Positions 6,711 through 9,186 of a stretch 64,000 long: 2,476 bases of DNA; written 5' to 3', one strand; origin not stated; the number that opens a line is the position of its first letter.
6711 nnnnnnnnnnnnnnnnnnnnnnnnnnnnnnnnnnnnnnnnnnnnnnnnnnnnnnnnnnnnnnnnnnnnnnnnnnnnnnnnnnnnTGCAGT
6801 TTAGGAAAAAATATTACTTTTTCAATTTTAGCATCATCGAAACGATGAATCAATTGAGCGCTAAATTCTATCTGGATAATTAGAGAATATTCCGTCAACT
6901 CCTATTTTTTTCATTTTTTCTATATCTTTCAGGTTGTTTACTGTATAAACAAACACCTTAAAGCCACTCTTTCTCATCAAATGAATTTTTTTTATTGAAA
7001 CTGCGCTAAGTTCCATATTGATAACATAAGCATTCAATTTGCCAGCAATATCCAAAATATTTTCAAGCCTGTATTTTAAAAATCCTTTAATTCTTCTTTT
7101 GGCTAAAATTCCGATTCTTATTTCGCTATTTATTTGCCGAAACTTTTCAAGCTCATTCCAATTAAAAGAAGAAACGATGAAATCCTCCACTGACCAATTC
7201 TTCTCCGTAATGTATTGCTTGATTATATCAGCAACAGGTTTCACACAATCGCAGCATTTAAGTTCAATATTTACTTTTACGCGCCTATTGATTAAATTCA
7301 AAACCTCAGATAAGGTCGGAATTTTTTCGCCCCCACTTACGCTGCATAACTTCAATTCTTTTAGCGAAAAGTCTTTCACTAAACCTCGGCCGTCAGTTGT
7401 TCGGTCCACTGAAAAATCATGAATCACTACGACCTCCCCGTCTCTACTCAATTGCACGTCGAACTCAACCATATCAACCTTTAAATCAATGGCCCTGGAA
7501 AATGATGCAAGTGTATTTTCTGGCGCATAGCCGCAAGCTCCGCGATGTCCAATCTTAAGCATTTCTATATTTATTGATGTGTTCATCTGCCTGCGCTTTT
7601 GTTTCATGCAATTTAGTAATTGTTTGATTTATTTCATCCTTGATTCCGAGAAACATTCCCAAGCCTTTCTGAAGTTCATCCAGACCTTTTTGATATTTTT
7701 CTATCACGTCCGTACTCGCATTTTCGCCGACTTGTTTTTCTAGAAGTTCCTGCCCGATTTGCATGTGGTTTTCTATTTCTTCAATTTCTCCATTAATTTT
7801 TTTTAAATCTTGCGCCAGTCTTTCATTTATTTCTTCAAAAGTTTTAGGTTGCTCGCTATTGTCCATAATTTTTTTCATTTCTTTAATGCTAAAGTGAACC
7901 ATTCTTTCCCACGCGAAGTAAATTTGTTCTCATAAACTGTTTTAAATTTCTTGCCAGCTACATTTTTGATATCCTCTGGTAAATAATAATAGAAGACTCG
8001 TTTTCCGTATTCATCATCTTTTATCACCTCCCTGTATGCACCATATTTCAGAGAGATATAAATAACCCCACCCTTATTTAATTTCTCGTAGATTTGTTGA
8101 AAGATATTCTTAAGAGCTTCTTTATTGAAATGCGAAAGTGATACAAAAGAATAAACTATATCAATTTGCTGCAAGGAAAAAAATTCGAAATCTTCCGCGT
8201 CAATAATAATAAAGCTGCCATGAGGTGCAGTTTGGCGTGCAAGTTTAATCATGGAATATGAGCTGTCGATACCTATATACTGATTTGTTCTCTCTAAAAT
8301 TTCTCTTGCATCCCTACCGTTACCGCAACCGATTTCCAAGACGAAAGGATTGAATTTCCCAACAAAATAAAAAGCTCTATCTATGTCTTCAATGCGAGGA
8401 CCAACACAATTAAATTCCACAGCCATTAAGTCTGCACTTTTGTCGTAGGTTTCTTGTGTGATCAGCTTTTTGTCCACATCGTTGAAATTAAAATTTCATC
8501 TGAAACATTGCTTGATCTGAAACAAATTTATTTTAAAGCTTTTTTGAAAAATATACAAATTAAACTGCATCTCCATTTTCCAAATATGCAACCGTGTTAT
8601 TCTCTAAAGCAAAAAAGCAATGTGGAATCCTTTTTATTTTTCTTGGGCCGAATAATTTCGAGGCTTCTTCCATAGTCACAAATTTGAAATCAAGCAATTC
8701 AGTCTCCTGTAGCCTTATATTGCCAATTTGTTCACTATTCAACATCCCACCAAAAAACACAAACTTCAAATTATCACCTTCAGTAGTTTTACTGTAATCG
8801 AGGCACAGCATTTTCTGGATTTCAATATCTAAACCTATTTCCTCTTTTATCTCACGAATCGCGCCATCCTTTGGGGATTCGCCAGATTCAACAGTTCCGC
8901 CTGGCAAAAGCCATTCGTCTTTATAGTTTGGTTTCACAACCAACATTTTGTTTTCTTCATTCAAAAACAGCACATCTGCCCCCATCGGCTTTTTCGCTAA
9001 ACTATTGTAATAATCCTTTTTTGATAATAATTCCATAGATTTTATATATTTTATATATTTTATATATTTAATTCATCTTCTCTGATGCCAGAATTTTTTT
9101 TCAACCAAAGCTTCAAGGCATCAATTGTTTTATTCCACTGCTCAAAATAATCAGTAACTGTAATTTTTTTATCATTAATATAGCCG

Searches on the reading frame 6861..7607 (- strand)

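Call 70: search_protein_families(library=pfam, proteins=[window:6861-7607:-], max_evalue=0.00001)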
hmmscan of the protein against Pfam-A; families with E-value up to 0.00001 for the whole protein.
window:6861-7607:- (248 aa): 1 family
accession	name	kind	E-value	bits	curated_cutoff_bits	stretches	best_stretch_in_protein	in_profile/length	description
PF03009.23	GDPD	-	1.2e-46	160.3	23.6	1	21-246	1-243/244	Glycerophosphoryl diester phosphodiesterase family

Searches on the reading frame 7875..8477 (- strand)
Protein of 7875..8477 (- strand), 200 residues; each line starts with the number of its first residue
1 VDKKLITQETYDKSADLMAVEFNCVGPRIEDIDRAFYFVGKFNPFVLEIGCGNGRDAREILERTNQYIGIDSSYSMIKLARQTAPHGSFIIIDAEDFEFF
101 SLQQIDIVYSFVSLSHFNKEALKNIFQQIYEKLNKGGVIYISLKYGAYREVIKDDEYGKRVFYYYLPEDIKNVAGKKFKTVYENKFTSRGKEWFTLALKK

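Call 70: search_protein_families(library=pfam, proteins=[window:7875-8477:-], max_evalue=0.00001)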
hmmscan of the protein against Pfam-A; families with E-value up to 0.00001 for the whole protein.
window:7875-8477:- (200 aa): 6 families
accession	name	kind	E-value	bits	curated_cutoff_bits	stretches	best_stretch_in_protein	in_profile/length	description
PF13649.12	Methyltransf_25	-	2e-18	67.3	27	1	46-137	1-97/97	Methyltransferase domain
PF08241.18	Methyltransf_11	-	9.8e-15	55.4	21.2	1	47-141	1-95/95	Methyltransferase domain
PF08242.18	Methyltransf_12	-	1.4e-13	51.8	30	1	47-139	1-98/98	Methyltransferase domain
PF13847.12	Methyltransf_31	-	2.7e-12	47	27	1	46-145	7-113/145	Methyltransferase domain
PF13489.12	Methyltransf_23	-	9.7e-11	42.1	27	1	46-143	26-118/164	Methyltransferase domain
PF02353.26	CMAS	-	9.8e-06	25.5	27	0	46-141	66-164/273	Mycolic acid cyclopropane synthetase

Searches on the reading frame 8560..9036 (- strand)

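Call 70: search_protein_families(library=pfam, proteins=[window:8560-9036:-], max_evalue=0.00001)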
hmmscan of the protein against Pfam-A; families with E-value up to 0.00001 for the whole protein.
window:8560-9036:- (158 aa): 1 family
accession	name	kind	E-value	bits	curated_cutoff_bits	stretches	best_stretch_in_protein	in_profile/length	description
PF00293.34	NUDIX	-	4.3e-18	66.1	21.1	1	17-134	3-128/134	NUDIX domain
